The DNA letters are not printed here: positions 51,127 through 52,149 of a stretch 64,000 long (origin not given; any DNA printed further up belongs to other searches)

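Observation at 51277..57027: Second, partial nonulosonate-like toolkit: SAF-less NeuB homolog, extra cytidylyltransferase, DUF115 and two orphan proteins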

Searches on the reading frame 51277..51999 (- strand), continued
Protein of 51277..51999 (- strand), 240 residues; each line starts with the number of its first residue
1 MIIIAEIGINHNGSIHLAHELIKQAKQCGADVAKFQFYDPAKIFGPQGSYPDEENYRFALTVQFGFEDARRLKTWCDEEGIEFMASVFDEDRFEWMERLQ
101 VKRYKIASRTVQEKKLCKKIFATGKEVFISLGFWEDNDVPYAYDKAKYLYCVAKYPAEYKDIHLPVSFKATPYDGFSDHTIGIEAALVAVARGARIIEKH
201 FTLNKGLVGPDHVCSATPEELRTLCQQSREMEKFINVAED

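Call 43: search_solved_structures(query=A1, max_evalue=0.001, show_alignments=5)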
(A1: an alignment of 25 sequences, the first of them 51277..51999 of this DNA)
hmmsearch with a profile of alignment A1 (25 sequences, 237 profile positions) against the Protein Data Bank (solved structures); distinct sequences matched with E-value up to 0.001: 8.
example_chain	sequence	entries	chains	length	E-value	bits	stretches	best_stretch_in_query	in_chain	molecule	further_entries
6ncs_A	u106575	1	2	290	4e-35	124.8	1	2-234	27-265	N-acetylneuraminic acid (Sialic acid) synthetase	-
8h2c_A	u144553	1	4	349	1e-28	103.8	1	2-232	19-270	Pseudaminic acid synthase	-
1vli_A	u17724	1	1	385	2e-28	102.9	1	2-232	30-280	Spore coat polysaccharide biosynthesis protein spsE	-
2wqp_A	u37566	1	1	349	2.8e-28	102.4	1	2-231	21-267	POLYSIALIC ACID CAPSULE BIOSYNTHESIS PROTEIN SIAC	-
1xuu_A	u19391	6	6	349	1e-27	100.6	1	2-231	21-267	polysialic acid capsule biosynthesis protein SiaC | N-acetylneuraminate synthase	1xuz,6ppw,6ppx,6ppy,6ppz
4ipj_A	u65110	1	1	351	1e-27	100.5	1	2-231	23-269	Polysialic acid capsule biosynthesis protein SiaC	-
4ipi_A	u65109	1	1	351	1e-27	100.5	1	2-231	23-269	Polysialic acid capsule biosynthesis protein SiaC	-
3g8r_A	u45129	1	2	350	1.3e-09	41.3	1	3-229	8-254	Probable spore coat polysaccharide biosynthesis protein E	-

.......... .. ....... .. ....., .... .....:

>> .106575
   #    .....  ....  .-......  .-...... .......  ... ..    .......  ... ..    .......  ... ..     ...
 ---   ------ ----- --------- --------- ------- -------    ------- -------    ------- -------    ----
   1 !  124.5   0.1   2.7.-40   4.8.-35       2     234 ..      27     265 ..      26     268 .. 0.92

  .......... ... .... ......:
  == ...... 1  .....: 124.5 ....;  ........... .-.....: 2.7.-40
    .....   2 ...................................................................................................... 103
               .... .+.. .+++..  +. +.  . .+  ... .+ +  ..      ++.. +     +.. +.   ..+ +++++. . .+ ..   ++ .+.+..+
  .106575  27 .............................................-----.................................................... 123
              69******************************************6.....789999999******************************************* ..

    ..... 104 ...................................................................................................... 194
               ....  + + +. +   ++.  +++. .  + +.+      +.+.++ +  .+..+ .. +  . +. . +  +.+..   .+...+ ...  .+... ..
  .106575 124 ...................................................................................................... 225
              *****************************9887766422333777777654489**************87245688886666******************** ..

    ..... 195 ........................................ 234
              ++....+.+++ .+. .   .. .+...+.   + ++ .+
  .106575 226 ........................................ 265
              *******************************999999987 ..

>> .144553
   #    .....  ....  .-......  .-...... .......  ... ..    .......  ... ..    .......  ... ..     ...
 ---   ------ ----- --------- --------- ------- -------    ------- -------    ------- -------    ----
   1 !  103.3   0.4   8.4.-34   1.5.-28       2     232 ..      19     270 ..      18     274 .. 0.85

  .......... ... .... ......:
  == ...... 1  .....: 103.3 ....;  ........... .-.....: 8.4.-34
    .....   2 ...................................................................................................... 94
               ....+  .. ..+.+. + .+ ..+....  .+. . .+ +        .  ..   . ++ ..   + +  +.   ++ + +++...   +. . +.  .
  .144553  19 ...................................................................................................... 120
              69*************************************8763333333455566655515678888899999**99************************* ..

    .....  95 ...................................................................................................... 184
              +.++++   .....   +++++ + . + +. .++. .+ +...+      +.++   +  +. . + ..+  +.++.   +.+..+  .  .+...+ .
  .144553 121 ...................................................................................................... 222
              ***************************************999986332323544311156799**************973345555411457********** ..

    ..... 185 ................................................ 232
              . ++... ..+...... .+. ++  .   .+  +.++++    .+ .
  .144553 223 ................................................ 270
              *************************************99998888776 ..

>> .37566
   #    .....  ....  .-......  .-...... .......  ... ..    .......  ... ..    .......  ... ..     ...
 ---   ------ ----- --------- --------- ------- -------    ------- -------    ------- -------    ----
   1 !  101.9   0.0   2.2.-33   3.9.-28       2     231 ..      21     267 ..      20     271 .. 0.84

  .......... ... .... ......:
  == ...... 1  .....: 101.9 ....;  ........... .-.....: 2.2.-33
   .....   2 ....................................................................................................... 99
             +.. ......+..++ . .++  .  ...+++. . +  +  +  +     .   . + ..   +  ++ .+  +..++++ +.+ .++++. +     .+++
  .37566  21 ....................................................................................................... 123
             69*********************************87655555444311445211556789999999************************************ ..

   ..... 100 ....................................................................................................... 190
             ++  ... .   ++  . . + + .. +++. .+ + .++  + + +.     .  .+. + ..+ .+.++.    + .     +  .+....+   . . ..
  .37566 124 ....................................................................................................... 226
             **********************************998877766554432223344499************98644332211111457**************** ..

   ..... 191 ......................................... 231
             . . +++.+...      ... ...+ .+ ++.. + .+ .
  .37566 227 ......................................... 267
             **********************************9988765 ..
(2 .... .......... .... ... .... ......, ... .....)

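Call 54: search_protein_families(library=pfam, proteins=[L023:7773-8531:+, L023:8542-9978:+, L023:10696-11673:+, L023:11687-13453:+, L017:10702-12057:+, L017:8155-9990:+, L039:8208-9968:+, L016:12368-13738:+, L016:10715-11443:+, L016:8142-10001:+], max_evalue=0.001)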
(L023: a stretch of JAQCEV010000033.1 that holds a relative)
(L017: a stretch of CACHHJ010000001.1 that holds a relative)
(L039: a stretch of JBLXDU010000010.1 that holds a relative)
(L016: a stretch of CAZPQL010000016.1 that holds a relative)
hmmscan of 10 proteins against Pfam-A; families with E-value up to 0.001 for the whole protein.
L023:7773-8531:+ (252 aa): 2 families
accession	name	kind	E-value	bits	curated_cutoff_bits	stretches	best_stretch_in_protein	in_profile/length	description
PF02348.25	CTP_transf_3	-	3.5e-25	89.5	22.6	1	5-183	2-170/217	Cytidylyltransferase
PF12804.13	NTP_transf_3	-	1.3e-11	45.4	27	1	18-137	15-132/160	MobA-like NTP transferase domain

L023:8542-9978:+ (478 aa): 5 families
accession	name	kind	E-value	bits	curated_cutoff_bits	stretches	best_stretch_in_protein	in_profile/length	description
PF00535.33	Glycos_transf_2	-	2.2e-28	99.8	23.3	1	13-143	1-130/168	Glycosyl transferase family 2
PF10111.15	Glyco_tranf_2_2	-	4.4e-12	46.5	27.3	1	22-216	12-223/276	Glycosyltransferase like family 2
PF02348.25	CTP_transf_3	-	1.2e-11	45.3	22.6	1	259-373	14-120/217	Cytidylyltransferase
PF13641.12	Glyco_tranf_2_3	-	1.6e-06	28.7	27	1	11-194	2-196/230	Glycosyltransferase like family 2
PF13506.12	Glyco_transf_21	-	0.00068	19.6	21.7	0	84-177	23-121/174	Glycosyl transferase family 21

L023:10696-11673:+ (325 aa): 2 families
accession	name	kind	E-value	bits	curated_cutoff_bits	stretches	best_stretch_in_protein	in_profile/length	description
PF02826.25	2-Hacid_dh_C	-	1.5e-40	138.9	25.1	1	121-297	2-178/178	D-isomer specific 2-hydroxyacid dehydrogenase, NAD binding domain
PF00389.36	2-Hacid_dh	-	4.4e-09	36.6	24.6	1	59-321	49-126/134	D-isomer specific 2-hydroxyacid dehydrogenase, catalytic domain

L023:11687-13453:+ (588 aa): 3 families
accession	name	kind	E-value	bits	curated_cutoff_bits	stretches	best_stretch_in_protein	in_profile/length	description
PF00005.33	ABC_tran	-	6.9e-32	111.3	25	1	365-514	1-137/137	ABC transporter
PF00664.28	ABC_membrane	-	1.8e-13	51.2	28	1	25-281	13-250/274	ABC transporter transmembrane region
PF02463.25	SMC_N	-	5.8e-06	26.3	40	1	485-556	136-211/220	RecF/RecN/SMC N terminal domain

L017:10702-12057:+ (451 aa): 4 families
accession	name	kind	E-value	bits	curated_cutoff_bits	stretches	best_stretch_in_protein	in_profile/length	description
PF00535.33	Glycos_transf_2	-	1.1e-29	104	23.3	1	4-160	1-167/168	Glycosyl transferase family 2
PF10111.15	Glyco_tranf_2_2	-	5e-12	46.3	27.3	1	14-204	13-224/276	Glycosyltransferase like family 2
PF13641.12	Glyco_tranf_2_3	-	2.3e-08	34.8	27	1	3-181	3-196/230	Glycosyltransferase like family 2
PF02348.25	CTP_transf_3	-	1e-05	25.9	22.6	1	249-411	19-168/217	Cytidylyltransferase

L017:8155-9990:+ (611 aa): 4 families
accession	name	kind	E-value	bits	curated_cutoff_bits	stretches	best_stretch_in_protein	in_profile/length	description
PF00733.27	Asn_synthase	-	2.2e-69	235.2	21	1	239-608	3-353/354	Asparagine synthase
PF13537.11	GATase_7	-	2.7e-40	137.6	25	1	46-163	2-122/123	Glutamine amidotransferase domain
PF13522.11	GATase_6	-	4.3e-32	111.3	27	1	30-158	1-130/130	Glutamine amidotransferase domain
PF02540.23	NAD_synthase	-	3.6e-05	23.5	21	1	239-322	6-83/242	NAD synthase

L039:8208-9968:+ (586 aa): 6 families
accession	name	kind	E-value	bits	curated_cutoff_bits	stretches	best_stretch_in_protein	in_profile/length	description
PF00535.33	Glycos_transf_2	-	4.8e-26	92.1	23.3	1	129-289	1-167/168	Glycosyl transferase family 2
PF02348.25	CTP_transf_3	-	5e-18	66.1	22.6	1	368-536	4-164/217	Cytidylyltransferase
PF10111.15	Glyco_tranf_2_2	-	7e-14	52.4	27.3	1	141-332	15-223/276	Glycosyltransferase like family 2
PF13641.12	Glyco_tranf_2_3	-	7.6e-11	42.9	27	1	126-240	1-118/230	Glycosyltransferase like family 2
PF12804.13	NTP_transf_3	-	9.6e-07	29.5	27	1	381-513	17-137/160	MobA-like NTP transferase domain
PF13632.12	Glyco_trans_2_3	-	0.00032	21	27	1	211-309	2-107/198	Glycosyl transferase family group 2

L016:12368-13738:+ (456 aa): 5 families
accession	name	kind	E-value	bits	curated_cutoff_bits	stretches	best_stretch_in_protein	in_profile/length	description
PF00535.33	Glycos_transf_2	-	7.4e-26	91.5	23.3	1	9-142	1-138/168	Glycosyl transferase family 2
PF13641.12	Glyco_tranf_2_3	-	2.2e-11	44.6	27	1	5-186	1-195/230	Glycosyltransferase like family 2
PF10111.15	Glyco_tranf_2_2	-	3.2e-10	40.4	27.3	1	20-215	14-232/276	Glycosyltransferase like family 2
PF02348.25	CTP_transf_3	-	4.7e-05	23.7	22.6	1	256-373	19-130/217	Cytidylyltransferase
PF13506.12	Glyco_transf_21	-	9.8e-05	22.3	21.7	1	80-171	26-122/174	Glycosyl transferase family 21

L016:10715-11443:+ (242 aa): 1 family
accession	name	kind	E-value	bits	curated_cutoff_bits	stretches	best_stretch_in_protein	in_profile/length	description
PF00551.24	Formyl_trans_N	-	1.1e-13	51.7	26.1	1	73-179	61-167/181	Formyl transferase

L016:8142-10001:+ (619 aa): 6 families
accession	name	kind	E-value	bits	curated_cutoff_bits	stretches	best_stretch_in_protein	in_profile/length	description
PF00733.27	Asn_synthase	-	4e-75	254.1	21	1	239-617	3-354/354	Asparagine synthase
PF13537.11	GATase_7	-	1.1e-40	138.9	25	1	46-164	2-122/123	Glutamine amidotransferase domain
PF13522.11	GATase_6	-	5.6e-35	120.6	27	1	30-159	1-130/130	Glutamine amidotransferase domain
PF02540.23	NAD_synthase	-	4.9e-05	23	21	1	235-319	2-79/242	NAD synthase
PF03054.22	tRNA_Me_trans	-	0.00011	22.4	20.6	1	256-334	3-85/202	tRNA methyl transferase HUP domain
PF06508.19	QueC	-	0.00065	19.7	22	0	259-322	5-61/210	Queuosine biosynthesis protein QueC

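Call 83: search_protein_families(library=pfam, proteins=[L023:3819-4799:+, L023:4796-6094:+, L023:6095-7216:+, L023:7222-7776:+, L023:13450-15474:+, L017:4916-5857:+, L017:5970-6914:+, L017:6886-8148:+, L017:12932-14113:+, L039:5591-7993:+], max_evalue=0.0001)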
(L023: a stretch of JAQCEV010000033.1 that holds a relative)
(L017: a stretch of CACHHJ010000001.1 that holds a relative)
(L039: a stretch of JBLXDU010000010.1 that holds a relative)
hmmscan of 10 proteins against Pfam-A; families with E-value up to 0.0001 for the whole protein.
L023:3819-4799:+ (326 aa): 3 families
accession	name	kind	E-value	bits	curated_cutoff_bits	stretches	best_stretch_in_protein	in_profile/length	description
PF01408.29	GFO_IDH_MocA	-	2.4e-18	67.4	24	1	9-140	3-120/120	Oxidoreductase family, NAD-binding Rossmann fold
PF22725.1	GFO_IDH_MocA_C3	-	4e-08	33.7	27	0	175-247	47-123/124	GFO/IDH/MocA C-terminal domain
PF02894.22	GFO_IDH_MocA_C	-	2.9e-05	24.4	22.9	1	175-319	44-203/218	Oxidoreductase family, C-terminal alpha/beta domain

L023:4796-6094:+ (432 aa): 1 family
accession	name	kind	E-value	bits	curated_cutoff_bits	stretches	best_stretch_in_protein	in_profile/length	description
PF01041.23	DegT_DnrJ_EryC1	-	4.6e-92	309.4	19.8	1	51-377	18-340/360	DegT/DnrJ/EryC1/StrS aminotransferase family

L023:6095-7216:+ (373 aa): 0 families

L023:7222-7776:+ (184 aa): 3 families
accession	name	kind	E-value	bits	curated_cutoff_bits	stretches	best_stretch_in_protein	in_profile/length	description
PF13302.13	Acetyltransf_3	-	3.2e-25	89.9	25.4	1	11-150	2-138/138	Acetyltransferase (GNAT) domain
PF13420.13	Acetyltransf_4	-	1.7e-08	35.1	24.3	1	13-168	1-153/155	Acetyltransferase (GNAT) domain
PF00583.31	Acetyltransf_1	-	8e-07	29.8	20.7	1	58-148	28-115/116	Acetyltransferase (GNAT) family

L023:13450-15474:+ (674 aa): 0 families

L017:4916-5857:+ (313 aa): 2 families
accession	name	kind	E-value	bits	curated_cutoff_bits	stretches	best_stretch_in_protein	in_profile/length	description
PF13489.12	Methyltransf_23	-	1.6e-09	38.1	27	1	40-234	17-163/164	Methyltransferase domain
PF08241.18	Methyltransf_11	-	1.5e-05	26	21.2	0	113-180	24-95/95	Methyltransferase domain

L017:5970-6914:+ (314 aa): 4 families
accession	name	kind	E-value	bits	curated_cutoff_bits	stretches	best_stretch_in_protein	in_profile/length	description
PF01370.27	Epimerase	-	7.7e-39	134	20.9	1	2-232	1-230/240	NAD dependent epimerase/dehydratase family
PF16363.11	GDP_Man_Dehyd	-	4e-34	119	27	1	3-293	1-320/332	GDP-mannose 4,6 dehydratase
PF02719.21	Polysacc_synt_2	-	2.5e-08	33.9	20.2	1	2-206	1-197/293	Polysaccharide biosynthesis protein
PF01073.25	3Beta_HSD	-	4.2e-08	33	22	1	3-219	1-221/280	3-beta hydroxysteroid dehydrogenase/isomerase family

L017:6886-8148:+ (420 aa): 2 families
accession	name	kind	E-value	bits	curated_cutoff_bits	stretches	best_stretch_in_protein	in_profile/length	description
PF03721.20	UDPG_MGDP_dh_N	-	2.5e-28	99.4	27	1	10-170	2-173/187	UDP-glucose/GDP-mannose dehydrogenase family, NAD binding domain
PF00984.24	UDPG_MGDP_dh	-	2.1e-20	73.1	25.4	1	198-287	1-93/94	UDP-glucose/GDP-mannose dehydrogenase family, central domain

L017:12932-14113:+ (393 aa): 2 families
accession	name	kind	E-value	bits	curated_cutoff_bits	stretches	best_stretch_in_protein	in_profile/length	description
PF04055.27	Radical_SAM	-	4e-18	66.6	29.5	1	73-202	5-139/166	Radical SAM superfamily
PF13186.11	SPASM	-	1.7e-10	41.4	21.5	1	265-332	1-66/67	Iron-sulfur cluster-binding domain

L039:5591-7993:+ (800 aa): 4 families
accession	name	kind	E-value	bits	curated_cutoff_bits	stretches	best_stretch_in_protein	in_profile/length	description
PF06429.18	Flg_bbr_C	-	7.3e-16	57.9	23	1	755-799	2-46/46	Flagellar basal body rod FlgEFG protein C-terminal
PF22692.1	LlgE_F_G_D1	-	7.6e-08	32.8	27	1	86-142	2-46/64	Flagellar hook protein FlgE/F/G D1 domain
PF00460.25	Flg_bb_rod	-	3.6e-06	27.3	20.7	1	9-37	3-31/31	Flagella basal body rod protein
PF07559.19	FlgE_D2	-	5.8e-06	27.3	22.7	0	187-339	14-124/142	Flagellar basal body protein FlaE D2 domain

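Call 84: search_solved_structures(query=L039:11489-13129:+, max_evalue=0.01)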
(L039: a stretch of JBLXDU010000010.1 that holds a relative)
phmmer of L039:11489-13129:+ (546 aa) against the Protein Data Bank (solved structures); distinct sequences matched with E-value up to 0.01: 7.
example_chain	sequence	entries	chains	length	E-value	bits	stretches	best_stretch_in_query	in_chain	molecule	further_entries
6scn_A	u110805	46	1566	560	9.5e-70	239.3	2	37-316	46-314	Flagellar M-ring protein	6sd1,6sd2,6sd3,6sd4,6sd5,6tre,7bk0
8z5s_AA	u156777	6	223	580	3.7e-43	151.6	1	74-543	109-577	Flagellar M-ring protein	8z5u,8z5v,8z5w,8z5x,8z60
8z4d_1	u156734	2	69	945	1.4e-42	149.6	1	74-543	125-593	Flagellar M-ring protein,Flagellar motor switch protein FliG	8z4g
7cik_A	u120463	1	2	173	1.9e-35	126.2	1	52-207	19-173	Flagellar M-ring protein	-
12dr_A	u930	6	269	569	7.5e-17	64.8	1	105-462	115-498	Flagellar M-ring protein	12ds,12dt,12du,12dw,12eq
9ydx_Aa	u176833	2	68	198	2.5e-13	53.2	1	227-411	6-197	Flagellar M-ring protein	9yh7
9yh6_Oj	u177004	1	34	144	2.2e-06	30.3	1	227-292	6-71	FliF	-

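Call 87: find_encoding_contigs(protein=P0088, flank=10000, max_places=1)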
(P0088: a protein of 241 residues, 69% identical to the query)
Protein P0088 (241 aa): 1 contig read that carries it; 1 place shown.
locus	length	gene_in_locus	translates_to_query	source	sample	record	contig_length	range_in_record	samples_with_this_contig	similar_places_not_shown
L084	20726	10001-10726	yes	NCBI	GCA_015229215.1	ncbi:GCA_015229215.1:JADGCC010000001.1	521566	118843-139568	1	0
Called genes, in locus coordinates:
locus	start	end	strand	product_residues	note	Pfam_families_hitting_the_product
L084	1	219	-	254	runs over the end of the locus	PF06325:PrmA (weak), PF13489:Methyltransf_23, PF00891:Methyltransf_2 (weak), PF05175:MTS, PF08241:Methyltransf_11, PF08242:Methyltransf_12, PF13649:Methyltransf_25, PF13847:Methyltransf_31, +1 more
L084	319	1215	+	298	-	PF13489:Methyltransf_23 (weak), PF08241:Methyltransf_11 (faint), PF08242:Methyltransf_12 (weak), PF13649:Methyltransf_25 (weak)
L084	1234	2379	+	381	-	PF13524:Glyco_trans_1_2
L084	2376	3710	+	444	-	PF13439:Glyco_transf_4 (weak), PF00534:Glycos_transf_1, PF13692:Glyco_trans_1_4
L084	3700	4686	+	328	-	PF13472:Lipase_GDSL_2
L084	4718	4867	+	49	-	PF19451:DUF5989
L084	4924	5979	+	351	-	PF13472:Lipase_GDSL_2 (weak)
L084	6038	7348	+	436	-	PF00657:Lipase_GDSL (faint), PF13472:Lipase_GDSL_2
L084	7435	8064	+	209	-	PF00535:Glycos_transf_2, PF13641:Glyco_tranf_2_3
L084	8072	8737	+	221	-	-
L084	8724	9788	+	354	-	-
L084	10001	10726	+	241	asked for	PF03102:NeuB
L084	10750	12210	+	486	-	PF00501:AMP-binding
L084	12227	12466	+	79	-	-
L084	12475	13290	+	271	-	PF02522:Antibiotic_NAT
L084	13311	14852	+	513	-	PF04055:Radical_SAM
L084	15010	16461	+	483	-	PF07021:MetW, PF13489:Methyltransf_23, PF08241:Methyltransf_11, PF08242:Methyltransf_12, PF13649:Methyltransf_25, PF13847:Methyltransf_31, PF00535:Glycos_transf_2, PF10111:Glyco_tranf_2_2, +1 more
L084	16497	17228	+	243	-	PF13489:Methyltransf_23, PF08241:Methyltransf_11, PF08242:Methyltransf_12 (weak), PF13649:Methyltransf_25 (weak), PF13847:Methyltransf_31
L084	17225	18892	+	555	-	PF13231:PMT_2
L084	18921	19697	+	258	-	PF05050:Methyltransf_21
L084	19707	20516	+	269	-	PF08003:Methyltransf_9 (weak), PF13489:Methyltransf_23, PF13847:Methyltransf_31, PF08241:Methyltransf_11, PF08242:Methyltransf_12, PF13649:Methyltransf_25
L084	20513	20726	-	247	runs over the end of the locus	PF00106:adh_short, PF08659:KR, PF13561:adh_short_C2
